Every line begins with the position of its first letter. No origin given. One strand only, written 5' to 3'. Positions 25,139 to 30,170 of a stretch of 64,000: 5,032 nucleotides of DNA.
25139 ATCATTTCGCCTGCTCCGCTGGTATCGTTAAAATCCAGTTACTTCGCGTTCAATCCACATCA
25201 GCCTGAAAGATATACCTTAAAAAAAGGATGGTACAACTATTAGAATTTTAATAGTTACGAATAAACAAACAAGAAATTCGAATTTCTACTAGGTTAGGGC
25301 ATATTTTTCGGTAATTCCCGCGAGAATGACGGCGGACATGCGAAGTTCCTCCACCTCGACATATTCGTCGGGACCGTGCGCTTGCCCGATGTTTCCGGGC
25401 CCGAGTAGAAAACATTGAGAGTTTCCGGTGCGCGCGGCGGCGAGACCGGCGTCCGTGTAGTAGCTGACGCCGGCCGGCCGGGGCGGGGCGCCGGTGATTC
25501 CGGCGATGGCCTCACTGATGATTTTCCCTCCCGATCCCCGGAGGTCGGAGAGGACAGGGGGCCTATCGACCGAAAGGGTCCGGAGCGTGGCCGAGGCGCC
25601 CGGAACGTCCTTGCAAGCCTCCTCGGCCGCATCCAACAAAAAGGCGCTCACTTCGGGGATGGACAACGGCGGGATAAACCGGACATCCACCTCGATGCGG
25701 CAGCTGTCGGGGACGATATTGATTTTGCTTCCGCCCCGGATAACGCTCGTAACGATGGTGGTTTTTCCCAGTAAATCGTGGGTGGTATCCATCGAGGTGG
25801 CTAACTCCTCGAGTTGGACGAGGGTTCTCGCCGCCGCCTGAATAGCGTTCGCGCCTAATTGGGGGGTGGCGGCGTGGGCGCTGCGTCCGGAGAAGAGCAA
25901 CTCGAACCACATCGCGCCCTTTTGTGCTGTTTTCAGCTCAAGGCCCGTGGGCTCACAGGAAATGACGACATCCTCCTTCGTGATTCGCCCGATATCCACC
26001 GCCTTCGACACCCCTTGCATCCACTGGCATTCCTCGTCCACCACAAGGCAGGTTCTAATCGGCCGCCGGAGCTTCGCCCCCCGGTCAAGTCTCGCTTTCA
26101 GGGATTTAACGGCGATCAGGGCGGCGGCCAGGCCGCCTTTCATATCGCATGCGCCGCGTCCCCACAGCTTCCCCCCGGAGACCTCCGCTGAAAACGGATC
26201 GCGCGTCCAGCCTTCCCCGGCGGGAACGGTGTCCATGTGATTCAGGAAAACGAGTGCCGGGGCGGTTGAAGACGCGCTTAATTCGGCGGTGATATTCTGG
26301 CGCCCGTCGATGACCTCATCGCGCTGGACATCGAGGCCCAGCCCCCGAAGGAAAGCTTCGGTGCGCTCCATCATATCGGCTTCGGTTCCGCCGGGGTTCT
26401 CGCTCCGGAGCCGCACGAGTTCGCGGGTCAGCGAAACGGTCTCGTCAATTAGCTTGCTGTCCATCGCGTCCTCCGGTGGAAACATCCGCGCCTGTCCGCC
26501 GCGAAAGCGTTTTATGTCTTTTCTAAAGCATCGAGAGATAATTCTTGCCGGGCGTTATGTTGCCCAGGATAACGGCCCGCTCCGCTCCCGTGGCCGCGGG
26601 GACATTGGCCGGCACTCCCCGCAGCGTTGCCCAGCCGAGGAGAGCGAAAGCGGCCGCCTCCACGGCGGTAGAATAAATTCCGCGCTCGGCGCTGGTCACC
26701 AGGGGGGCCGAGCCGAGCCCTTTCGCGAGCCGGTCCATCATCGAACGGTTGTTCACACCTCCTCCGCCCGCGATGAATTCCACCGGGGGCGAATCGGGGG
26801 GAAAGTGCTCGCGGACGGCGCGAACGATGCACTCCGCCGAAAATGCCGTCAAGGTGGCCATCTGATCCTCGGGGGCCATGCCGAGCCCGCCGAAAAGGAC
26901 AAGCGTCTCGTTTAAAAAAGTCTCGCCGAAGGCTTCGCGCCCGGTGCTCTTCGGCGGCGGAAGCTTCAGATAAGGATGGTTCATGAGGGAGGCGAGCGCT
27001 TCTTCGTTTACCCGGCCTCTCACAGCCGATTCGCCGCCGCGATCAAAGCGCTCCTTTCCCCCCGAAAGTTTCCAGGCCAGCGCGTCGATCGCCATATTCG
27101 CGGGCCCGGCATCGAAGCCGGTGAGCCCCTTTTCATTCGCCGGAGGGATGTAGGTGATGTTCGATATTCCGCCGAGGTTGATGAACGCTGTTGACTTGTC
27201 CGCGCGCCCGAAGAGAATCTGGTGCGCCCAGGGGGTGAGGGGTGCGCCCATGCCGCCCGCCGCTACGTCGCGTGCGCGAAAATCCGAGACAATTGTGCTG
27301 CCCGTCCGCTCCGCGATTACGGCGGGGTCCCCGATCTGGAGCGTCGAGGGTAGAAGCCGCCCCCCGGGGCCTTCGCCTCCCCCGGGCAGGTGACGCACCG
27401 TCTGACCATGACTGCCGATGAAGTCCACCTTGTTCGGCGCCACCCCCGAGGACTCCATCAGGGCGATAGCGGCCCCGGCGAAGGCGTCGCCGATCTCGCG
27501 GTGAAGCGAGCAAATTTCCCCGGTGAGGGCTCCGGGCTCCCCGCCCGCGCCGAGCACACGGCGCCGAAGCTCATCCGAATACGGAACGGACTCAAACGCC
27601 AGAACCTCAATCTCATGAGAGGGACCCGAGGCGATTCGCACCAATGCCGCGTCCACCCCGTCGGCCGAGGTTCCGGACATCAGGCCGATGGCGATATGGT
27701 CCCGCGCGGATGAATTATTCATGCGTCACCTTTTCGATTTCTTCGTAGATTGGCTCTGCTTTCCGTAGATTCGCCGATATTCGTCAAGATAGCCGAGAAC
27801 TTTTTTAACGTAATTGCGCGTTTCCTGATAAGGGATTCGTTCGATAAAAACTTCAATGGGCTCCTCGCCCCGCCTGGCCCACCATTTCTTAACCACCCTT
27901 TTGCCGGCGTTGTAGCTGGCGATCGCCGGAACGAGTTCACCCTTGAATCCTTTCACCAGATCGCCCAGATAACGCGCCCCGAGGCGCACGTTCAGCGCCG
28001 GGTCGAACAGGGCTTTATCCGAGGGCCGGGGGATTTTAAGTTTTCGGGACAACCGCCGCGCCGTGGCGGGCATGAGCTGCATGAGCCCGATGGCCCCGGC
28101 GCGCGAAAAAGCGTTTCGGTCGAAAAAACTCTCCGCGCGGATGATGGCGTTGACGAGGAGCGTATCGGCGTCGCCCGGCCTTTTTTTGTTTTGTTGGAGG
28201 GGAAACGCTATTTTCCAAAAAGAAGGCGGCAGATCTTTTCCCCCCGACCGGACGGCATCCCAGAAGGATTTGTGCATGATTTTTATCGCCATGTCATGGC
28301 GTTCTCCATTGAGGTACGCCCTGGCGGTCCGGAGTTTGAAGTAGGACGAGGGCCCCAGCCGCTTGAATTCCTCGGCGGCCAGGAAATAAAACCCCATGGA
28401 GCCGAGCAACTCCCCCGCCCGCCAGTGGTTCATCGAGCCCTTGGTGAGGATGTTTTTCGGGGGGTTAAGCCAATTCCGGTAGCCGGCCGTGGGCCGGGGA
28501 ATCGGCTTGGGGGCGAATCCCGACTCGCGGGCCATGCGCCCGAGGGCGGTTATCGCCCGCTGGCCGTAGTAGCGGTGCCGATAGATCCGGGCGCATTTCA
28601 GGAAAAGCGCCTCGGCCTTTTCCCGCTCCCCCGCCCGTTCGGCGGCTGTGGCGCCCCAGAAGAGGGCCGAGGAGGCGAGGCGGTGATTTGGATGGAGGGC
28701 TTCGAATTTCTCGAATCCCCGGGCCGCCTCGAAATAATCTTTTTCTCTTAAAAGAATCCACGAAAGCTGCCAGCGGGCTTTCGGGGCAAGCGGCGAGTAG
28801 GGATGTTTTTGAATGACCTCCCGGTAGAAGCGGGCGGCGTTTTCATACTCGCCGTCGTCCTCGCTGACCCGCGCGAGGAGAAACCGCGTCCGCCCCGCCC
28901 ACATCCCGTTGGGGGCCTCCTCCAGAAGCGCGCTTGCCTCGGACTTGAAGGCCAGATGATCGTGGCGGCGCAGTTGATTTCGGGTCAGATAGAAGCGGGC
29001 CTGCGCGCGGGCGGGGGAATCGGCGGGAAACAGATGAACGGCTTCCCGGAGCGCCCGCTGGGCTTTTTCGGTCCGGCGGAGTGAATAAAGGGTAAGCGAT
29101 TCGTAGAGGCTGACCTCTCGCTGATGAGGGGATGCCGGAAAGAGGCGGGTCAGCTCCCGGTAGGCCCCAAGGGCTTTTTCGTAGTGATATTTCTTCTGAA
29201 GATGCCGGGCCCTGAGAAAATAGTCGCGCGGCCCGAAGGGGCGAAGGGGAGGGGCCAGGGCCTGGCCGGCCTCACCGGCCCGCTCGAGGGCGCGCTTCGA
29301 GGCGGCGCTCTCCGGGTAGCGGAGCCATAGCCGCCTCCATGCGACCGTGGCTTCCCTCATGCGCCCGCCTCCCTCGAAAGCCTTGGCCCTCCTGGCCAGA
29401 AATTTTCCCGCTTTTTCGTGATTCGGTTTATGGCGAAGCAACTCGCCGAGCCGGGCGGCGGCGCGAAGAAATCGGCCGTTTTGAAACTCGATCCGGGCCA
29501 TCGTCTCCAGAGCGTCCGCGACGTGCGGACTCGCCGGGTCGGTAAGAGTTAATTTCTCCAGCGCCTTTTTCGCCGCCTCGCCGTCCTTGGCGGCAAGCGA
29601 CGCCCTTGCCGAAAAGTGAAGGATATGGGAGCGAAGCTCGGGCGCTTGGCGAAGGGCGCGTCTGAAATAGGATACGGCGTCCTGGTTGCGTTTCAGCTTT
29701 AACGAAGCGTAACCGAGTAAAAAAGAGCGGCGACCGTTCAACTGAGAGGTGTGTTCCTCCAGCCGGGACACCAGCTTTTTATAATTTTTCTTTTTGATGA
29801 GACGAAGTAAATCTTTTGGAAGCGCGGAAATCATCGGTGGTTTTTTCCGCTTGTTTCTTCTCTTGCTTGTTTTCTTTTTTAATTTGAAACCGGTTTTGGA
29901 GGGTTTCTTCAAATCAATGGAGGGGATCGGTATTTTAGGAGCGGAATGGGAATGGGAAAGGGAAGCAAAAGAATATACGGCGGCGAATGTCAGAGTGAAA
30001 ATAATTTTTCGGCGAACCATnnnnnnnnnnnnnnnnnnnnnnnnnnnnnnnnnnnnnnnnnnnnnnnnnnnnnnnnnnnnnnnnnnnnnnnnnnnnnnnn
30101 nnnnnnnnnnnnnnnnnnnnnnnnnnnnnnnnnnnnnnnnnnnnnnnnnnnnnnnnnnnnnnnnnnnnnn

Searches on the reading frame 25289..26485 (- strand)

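Call 37: search_protein_families(library=pfam, proteins=[window:25289-26485:-], max_evalue=0.00001)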
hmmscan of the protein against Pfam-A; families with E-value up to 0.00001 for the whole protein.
window:25289-26485:- (398 aa): 2 families
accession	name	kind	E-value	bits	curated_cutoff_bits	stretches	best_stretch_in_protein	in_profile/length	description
PF01546.33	Peptidase_M20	-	2.7e-32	112.8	24.6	1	80-392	2-204/206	Peptidase family M20/M25/M40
PF07687.19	M20_dimer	-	1e-20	74.1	21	1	186-292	1-104/107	Peptidase dimerisation domain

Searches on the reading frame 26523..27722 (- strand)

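Call 37: search_protein_families(library=pfam, proteins=[window:26523-27722:-], max_evalue=0.00001)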
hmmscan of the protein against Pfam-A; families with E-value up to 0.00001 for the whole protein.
window:26523-27722:- (399 aa): 1 family
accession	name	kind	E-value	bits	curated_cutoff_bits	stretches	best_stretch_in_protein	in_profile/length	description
PF03702.20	AnmK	-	3.2e-101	339.5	24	1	11-391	3-366/367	Anhydro-N-acetylmuramic acid kinase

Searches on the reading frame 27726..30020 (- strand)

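Call 37: search_protein_families(library=pfam, proteins=[window:27726-30020:-], max_evalue=0.00001)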
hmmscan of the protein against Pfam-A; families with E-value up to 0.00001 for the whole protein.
window:27726-30020:- (764 aa): 12 families
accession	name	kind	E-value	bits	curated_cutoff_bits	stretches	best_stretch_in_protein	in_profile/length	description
PF01464.25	SLT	-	1.7e-28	99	21.3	1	619-724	13-115/117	Transglycosylase SLT domain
PF13174.12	TPR_6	-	1.2e-16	60.6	26.3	0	380-407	4-31/33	Tetratricopeptide repeat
PF07719.23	TPR_2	-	3.4e-16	58.4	27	0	100-128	5-33/34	Tetratricopeptide repeat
PF14559.12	TPR_19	-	1.9e-12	47.7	25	1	108-171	3-65/68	Tetratricopeptide repeat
PF13428.12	TPR_14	-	3.4e-12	46.2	23.5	0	379-411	4-36/44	Tetratricopeptide repeat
PF13525.12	YfiO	-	2.6e-11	44.1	25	0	389-455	18-84/203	Outer membrane lipoprotein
PF13181.12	TPR_8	-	5.5e-10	39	25.7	0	100-128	5-33/34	Tetratricopeptide repeat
PF13432.12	TPR_16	-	5.3e-09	36.8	32.7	0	382-434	3-52/65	Tetratricopeptide repeat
PF09976.15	TPR_21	-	5.3e-08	33.3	25.5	0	339-433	39-133/193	Tetratricopeptide repeat-like domain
PF23914.1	TPR_CcmH_CycH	-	8.4e-07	29.4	42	0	100-200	54-153/158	Cytochrome c-type biogenesis protein H TPR domain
PF24575.1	TPR_Slam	-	2e-06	28.6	35.2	0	383-434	54-102/104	Surface lipoprotein assembly modifier, N-terminal TPR repeats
PF13512.12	TPR_18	-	2.1e-06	28.4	21.9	0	379-450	13-84/145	Tetratricopeptide repeat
